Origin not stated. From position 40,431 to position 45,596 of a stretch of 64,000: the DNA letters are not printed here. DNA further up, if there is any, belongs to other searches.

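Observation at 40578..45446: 1622-aa orphan protein combining a DNA-binding HhH, a glycine-zipper segment and a C-terminal HExxH metallopeptidase motif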

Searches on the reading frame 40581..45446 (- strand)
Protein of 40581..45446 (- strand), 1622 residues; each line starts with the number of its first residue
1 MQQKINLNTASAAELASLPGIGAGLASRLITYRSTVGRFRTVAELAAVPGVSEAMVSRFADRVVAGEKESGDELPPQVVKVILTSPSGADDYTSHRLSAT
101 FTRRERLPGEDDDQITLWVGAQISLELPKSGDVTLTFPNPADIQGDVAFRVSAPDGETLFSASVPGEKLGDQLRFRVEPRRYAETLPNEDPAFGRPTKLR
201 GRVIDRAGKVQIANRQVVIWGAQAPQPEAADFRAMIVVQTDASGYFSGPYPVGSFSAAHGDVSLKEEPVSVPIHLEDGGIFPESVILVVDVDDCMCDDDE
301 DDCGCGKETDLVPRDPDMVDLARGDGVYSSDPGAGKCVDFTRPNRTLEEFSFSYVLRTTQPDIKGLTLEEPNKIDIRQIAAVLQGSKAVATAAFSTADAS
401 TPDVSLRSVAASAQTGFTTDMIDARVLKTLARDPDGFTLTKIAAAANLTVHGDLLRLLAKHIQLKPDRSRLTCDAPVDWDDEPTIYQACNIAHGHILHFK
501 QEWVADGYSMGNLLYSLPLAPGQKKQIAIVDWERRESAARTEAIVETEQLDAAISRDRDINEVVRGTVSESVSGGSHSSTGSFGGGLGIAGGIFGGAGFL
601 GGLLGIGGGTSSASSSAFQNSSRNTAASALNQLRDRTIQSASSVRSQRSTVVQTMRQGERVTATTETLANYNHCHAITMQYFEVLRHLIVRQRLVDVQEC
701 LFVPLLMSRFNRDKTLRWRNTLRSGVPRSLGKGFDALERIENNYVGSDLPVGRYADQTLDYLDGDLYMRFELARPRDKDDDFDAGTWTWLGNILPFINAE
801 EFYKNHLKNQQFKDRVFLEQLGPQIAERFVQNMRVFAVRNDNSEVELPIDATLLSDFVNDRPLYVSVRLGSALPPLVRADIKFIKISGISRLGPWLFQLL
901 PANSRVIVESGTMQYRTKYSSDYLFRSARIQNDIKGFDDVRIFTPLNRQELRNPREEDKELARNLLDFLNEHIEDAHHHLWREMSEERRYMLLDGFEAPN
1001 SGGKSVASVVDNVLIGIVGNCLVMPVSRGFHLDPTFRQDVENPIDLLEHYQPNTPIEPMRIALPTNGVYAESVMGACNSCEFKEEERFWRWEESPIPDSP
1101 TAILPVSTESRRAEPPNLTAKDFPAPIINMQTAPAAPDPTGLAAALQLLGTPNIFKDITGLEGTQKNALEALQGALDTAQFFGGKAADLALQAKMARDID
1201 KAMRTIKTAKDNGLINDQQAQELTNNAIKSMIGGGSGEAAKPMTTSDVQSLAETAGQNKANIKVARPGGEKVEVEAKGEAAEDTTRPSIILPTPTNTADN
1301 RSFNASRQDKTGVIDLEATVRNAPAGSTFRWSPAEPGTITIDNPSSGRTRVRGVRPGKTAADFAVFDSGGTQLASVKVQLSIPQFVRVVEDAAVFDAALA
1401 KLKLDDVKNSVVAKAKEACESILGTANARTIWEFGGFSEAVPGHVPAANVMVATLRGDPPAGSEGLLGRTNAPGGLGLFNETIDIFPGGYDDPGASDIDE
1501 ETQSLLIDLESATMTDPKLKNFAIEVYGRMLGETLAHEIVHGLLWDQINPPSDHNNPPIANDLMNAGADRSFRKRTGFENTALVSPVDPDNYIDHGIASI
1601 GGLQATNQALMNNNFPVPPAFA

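Call 5: search_protein_families(library=pfam, proteins=[window:40581-45446:-], max_evalue=1)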
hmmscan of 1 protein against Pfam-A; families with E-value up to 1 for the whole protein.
window:40581-45446:- (1622 aa): 5 families
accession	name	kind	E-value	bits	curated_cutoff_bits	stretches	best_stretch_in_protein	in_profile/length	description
PF12836.13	HHH_3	-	1.1e-15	57.9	27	1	2-63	3-64/65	Helix-hairpin-helix motif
PF00633.29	HHH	-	2e-08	34.1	24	2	6-31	4-29/30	Helix-hairpin-helix motif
PF03934.19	T2SSK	-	2.7e-05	24.9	24.2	1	5-53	1-49/63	Type II secretion system (T2SS), protein K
PF02371.22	Transposase_20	-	0.013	16.3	21.3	1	14-52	3-41/87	Transposase IS116/IS110/IS902 family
PF14520.12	HHH_5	-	0.018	16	27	0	9-30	31-52/57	Helix-hairpin-helix domain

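Call 6: search_protein_families(library=ncbifam, proteins=[window:40581-45446:-], max_evalue=1)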
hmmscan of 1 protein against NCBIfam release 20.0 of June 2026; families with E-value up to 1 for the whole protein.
window:40581-45446:- (1622 aa): 3 families
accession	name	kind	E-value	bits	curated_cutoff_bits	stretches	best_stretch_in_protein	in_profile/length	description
TIGR01259.1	comE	subfamily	4.7e-12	46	152.35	1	2-63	57-118/120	comEA protein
TIGR00426.1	TIGR00426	subfamily_domain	1e-11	44.7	53.1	1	4-64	7-68/69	competence protein ComEA helix-hairpin-helix repeat region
NF053583.1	LAPAL_fam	equivalog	0.17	11.3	60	1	371-465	12-106/292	LAPAL motif-containing putative phage structural protein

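Call 7: find_homologous_proteins(query=window:40581-45446:-)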
Query window:40581-45446:- (1622 aa): 290 proteins with E <= 0.001 among 8000 candidates; the best 120 are listed.
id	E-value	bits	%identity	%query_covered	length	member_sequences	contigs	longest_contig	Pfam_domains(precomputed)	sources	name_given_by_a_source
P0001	0.0e+0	3691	100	100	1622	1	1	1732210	PF12836.14,PF03934.20,PF00633.30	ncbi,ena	-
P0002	0.0e+0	2582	69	100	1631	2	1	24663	PF12836.14,PF03934.20,PF00633.30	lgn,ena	-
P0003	0.0e+0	2507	68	100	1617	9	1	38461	PF12836.14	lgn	-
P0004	0.0e+0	2471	67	100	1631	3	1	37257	PF14520.13,PF12836.14,PF00633.30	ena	-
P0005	0.0e+0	2400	65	100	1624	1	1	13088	PF12836.14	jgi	jgi:competence ComEA-like helix-hairpin-helix protein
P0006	0.0e+0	2378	65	100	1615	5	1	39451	PF12836.14,PF00633.30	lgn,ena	-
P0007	0.0e+0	2342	64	100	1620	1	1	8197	PF12836.14,PF00633.30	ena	-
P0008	0.0e+0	2327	64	100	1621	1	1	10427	PF12836.14,PF03934.20,PF00633.30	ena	-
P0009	0.0e+0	2283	61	100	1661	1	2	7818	PF12836.14,PF00633.30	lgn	-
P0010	0.0e+0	2283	62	100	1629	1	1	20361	PF12836.14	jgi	jgi:competence ComEA-like helix-hairpin-helix protein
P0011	0.0e+0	2281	62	100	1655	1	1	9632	PF12836.14,PF00633.30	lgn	-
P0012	0.0e+0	2279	62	100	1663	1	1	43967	PF06514.18,PF14520.13,PF12836.14,PF00633.30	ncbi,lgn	-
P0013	0.0e+0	2256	76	79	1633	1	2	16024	PF10030.16,PF12836.14,PF00633.30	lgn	-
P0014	0.0e+0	2192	61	100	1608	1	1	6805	PF12836.14,PF00633.30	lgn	-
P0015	0.0e+0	2144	73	79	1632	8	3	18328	PF10030.16,PF12836.14,PF00633.30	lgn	-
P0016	0.0e+0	2103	58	100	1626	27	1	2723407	PF12836.14,PF00633.30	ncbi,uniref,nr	ncbi:hypothetical protein DTO96_101052 [Ephemeroptericola cinctiostellae]|uniref:Helix-hairpin-helix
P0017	0.0e+0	2085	58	100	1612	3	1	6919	PF12836.14,PF03934.20,PF00633.30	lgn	-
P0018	0.0e+0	2068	71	79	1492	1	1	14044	PF12836.14,PF00633.30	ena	-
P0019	0.0e+0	2043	58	100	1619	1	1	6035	PF12836.14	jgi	jgi:hypothetical protein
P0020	0.0e+0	2042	57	100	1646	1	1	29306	PF12836.14,PF00633.30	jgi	-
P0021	0.0e+0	2033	58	100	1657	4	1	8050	PF14520.13,PF12836.14,PF00633.30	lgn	-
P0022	0.0e+0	2033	70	79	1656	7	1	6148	PF10030.16,PF12836.14,PF00633.30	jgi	-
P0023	0.0e+0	2030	57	100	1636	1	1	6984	PF12836.14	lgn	-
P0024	0.0e+0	2026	58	100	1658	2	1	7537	PF12836.14,PF00633.30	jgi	jgi:competence ComEA-like helix-hairpin-helix protein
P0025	0.0e+0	2022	58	100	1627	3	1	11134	PF12836.14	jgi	jgi:hypothetical protein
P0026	0.0e+0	2015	57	100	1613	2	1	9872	PF12836.14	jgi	jgi:hypothetical protein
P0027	0.0e+0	1998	57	100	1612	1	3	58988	PF12836.14,PF03934.20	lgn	-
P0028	0.0e+0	1992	58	100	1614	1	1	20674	PF12836.14,PF00633.30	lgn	-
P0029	0.0e+0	1989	57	100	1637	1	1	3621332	PF12836.14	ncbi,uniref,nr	ncbi:helix-hairpin-helix domain-containing protein [Lysobacter sp. LF1]|uniref:Helix-hairpin-helix d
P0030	0.0e+0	1987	56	100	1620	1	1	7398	PF12836.14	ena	-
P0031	0.0e+0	1984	56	100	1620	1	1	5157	PF14520.13,PF12836.14,PF00633.30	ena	-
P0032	0.0e+0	1980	57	100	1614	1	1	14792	PF12836.14,PF00633.30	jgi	jgi:competence ComEA-like helix-hairpin-helix protein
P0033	0.0e+0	1967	56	100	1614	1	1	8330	PF12836.14,PF00633.30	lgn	-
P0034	0.0e+0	1967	56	100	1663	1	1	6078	PF12836.14,PF00633.30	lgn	-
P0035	0.0e+0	1967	57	100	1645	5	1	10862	PF12836.14,PF03934.20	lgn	-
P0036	0.0e+0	1963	56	100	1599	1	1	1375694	PF12836.14,PF00633.30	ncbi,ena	-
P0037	0.0e+0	1962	55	100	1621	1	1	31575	PF12836.14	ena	-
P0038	0.0e+0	1958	56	100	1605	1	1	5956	PF12836.14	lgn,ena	-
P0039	0.0e+0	1955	56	100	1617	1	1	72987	PF12836.14,PF03934.20,PF00633.30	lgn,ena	-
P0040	0.0e+0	1951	56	100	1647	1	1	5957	PF12836.14,PF00633.30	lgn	-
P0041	0.0e+0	1950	56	100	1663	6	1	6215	PF12836.14,PF00633.30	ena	-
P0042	0.0e+0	1948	55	100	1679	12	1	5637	PF12836.14,PF00633.30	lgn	-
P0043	0.0e+0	1944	56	100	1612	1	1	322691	PF12836.14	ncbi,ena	-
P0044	0.0e+0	1935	56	100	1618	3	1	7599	PF12836.14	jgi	-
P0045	0.0e+0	1935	56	100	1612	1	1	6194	PF12836.14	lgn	-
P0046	0.0e+0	1930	56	100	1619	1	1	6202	PF12836.14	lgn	-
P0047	0.0e+0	1927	56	100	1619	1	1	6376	PF12836.14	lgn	-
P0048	0.0e+0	1924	55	100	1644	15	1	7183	PF12836.14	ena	-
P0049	0.0e+0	1923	55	100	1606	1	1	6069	PF12836.14,PF03934.20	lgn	-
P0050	0.0e+0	1922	55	100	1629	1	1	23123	PF12836.14,PF03934.20,PF00633.30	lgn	-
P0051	0.0e+0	1916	55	100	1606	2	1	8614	PF12836.14,PF03934.20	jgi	jgi:competence ComEA-like helix-hairpin-helix protein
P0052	0.0e+0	1914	55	100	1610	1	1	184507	PF12836.14,PF00633.30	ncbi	-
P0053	0.0e+0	1910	55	100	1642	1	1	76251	PF12836.14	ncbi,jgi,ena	jgi:hypothetical protein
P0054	0.0e+0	1908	54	100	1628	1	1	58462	PF12836.14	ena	-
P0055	0.0e+0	1904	55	100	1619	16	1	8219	PF12836.14,PF00633.30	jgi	-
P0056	0.0e+0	1903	54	100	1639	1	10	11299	PF12836.14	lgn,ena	-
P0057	0.0e+0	1898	56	100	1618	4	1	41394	PF12836.14,PF00633.30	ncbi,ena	-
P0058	0.0e+0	1890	54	100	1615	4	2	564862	PF12836.14,PF00633.30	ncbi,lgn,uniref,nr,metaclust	ncbi:helix-hairpin-helix domain-containing protein [Mycobacterium sp. URHD0025]|uniref:ComEA family 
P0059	0.0e+0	1889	54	100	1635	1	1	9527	PF12836.14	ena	-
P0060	0.0e+0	1888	54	100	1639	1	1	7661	PF12836.14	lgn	-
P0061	0.0e+0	1888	55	100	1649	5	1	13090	PF12836.14,PF00633.30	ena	-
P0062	0.0e+0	1887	55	100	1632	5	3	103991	PF12836.14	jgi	jgi:competence ComEA-like helix-hairpin-helix protein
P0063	0.0e+0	1886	55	100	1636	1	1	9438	PF12836.14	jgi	jgi:hypothetical protein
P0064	0.0e+0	1881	54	100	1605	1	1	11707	PF12836.14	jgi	jgi:competence ComEA-like helix-hairpin-helix protein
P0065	0.0e+0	1881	55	100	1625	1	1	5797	PF12836.14,PF00633.30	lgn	-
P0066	0.0e+0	1878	54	100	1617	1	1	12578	PF12836.14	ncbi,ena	-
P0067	0.0e+0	1876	54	100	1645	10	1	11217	PF12836.14,PF00633.30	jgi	jgi:competence ComEA-like helix-hairpin-helix protein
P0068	0.0e+0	1876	54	100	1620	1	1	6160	PF12836.14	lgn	-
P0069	0.0e+0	1876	54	100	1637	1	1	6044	PF12836.14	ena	-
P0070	0.0e+0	1874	55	100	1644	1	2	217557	PF12836.14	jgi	jgi:hypothetical protein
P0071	0.0e+0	1873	54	100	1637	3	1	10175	PF12836.14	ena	-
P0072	0.0e+0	1872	54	100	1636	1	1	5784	PF12836.14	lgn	-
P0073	0.0e+0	1871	54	100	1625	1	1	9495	PF12836.14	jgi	jgi:hypothetical protein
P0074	0.0e+0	1867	55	100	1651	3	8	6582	PF14520.13,PF12836.14,PF00633.30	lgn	-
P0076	0.0e+0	1866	54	100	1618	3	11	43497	PF12836.14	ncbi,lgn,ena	-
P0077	0.0e+0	1865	65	79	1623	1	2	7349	PF10030.16,PF12836.14,PF03934.20,PF00633.30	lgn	-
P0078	0.0e+0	1856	64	79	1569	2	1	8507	PF06514.18,PF12836.14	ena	-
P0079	0.0e+0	1850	53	99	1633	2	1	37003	PF14520.13,PF12836.14,PF00633.30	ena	-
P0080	0.0e+0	1843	55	100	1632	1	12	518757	PF14520.13,PF12836.14,PF00633.30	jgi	jgi:competence ComEA-like helix-hairpin-helix protein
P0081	0.0e+0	1842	53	100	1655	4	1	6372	PF12836.14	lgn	-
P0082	0.0e+0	1838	53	100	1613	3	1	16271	PF12836.14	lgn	-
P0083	0.0e+0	1832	53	100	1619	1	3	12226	PF12836.14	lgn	-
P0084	0.0e+0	1813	64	79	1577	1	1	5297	PF12836.14,PF00633.30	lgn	-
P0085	0.0e+0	1813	52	100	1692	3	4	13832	PF12836.14,PF03934.20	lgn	-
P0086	0.0e+0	1812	51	100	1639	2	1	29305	PF12836.14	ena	-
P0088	0.0e+0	1785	61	79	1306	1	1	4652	PF12836.14,PF00633.30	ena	-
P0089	0.0e+0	1783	53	100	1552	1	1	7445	PF12836.14,PF00633.30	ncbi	-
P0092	0.0e+0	1756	61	79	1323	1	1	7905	PF12836.14,PF00633.30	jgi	jgi:competence ComEA-like helix-hairpin-helix protein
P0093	0.0e+0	1754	61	79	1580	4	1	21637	PF12836.14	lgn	-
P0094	0.0e+0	1748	53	100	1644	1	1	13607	PF12836.14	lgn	-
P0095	0.0e+0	1744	53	100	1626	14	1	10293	PF12836.14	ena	-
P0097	0.0e+0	1741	52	100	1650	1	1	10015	PF12836.14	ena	-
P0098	0.0e+0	1737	61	79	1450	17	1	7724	PF12385.15,PF12836.14,PF03934.20,PF00633.30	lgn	-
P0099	0.0e+0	1736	52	100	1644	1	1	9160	PF12836.14,PF00633.30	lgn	-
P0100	0.0e+0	1732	52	100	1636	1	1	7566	PF12836.14,PF00633.30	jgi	jgi:hypothetical protein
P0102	0.0e+0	1720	52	100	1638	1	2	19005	PF12836.14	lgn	-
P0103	0.0e+0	1712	52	100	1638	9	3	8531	PF12836.14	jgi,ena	-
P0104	0.0e+0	1706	52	100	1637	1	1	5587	PF12836.14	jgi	jgi:hypothetical protein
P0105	0.0e+0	1699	51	100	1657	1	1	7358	PF12836.14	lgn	-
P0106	0.0e+0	1696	61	79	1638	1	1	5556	PF10030.16,PF12836.14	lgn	-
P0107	0.0e+0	1673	51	100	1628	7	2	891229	PF12836.14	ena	-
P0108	0.0e+0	1669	50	100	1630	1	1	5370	PF12836.14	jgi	jgi:competence ComEA-like helix-hairpin-helix protein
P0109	0.0e+0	1667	60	79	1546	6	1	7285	PF12836.14,PF00633.30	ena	-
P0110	0.0e+0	1640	59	79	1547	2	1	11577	PF12836.14,PF00633.30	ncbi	-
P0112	0.0e+0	1635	57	79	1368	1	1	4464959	PF12836.14,PF00633.30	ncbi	ncbi:MAG: helix-hairpin-helix domain-containing protein, partial [Chloroflexota bacterium]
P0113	0.0e+0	1633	50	100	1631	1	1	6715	PF12836.14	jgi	jgi:hypothetical protein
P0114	0.0e+0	1623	59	79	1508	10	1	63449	PF12836.14,PF00633.30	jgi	jgi:competence ComEA-like helix-hairpin-helix protein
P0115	0.0e+0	1619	48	100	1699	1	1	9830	PF12836.14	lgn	-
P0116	0.0e+0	1619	57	80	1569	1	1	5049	PF12836.14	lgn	-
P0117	0.0e+0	1615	59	79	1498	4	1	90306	PF12836.14,PF00633.30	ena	-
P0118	0.0e+0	1615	58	79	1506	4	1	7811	PF12836.14,PF00633.30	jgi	jgi:competence ComEA-like helix-hairpin-helix protein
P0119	0.0e+0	1613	59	78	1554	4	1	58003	PF12836.14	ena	-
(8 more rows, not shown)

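Call 9: search_protein_families(library=padloc, proteins=[window:40581-45446:-], max_evalue=1)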
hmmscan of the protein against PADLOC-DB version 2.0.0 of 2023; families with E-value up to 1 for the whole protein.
window:40581-45446:- (1622 aa): 0 families

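Call 10: search_protein_families(library=phrogs, proteins=[window:40581-45446:-], max_evalue=1)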
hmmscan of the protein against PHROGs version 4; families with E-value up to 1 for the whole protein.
window:40581-45446:- (1622 aa): 1 family
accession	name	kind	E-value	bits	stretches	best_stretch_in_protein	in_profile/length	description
phrog_8119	-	unknown function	0.017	15.5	1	575-686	81-202/332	-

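Call 11: search_solved_structures(query=window:40581-45446:-, max_evalue=1)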
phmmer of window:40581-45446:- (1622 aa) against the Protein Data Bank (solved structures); distinct sequences matched with E-value up to 1: 7.
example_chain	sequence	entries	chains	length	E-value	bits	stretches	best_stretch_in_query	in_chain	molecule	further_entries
9yi2_A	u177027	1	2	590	4.4e-12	47.4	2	2-76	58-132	Endonuclease/exonuclease/phosphatase family domain-containing protein 1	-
8dfk_A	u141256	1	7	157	3.1e-05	24.7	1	5-59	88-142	ComE operon protein 1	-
8dss_A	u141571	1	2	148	3.8e-05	24.5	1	4-58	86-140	ComE operon protein 1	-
2oce_A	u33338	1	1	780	0.043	14.3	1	5-60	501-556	Hypothetical protein PA5201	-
3bzc_A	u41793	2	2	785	0.044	14.3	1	5-60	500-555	Tex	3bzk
2duy_A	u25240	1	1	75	0.052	14.1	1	2-59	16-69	Competence protein ComEA-related protein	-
8s8u_A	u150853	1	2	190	0.96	9.9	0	91-183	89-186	Elongation factor P-like protein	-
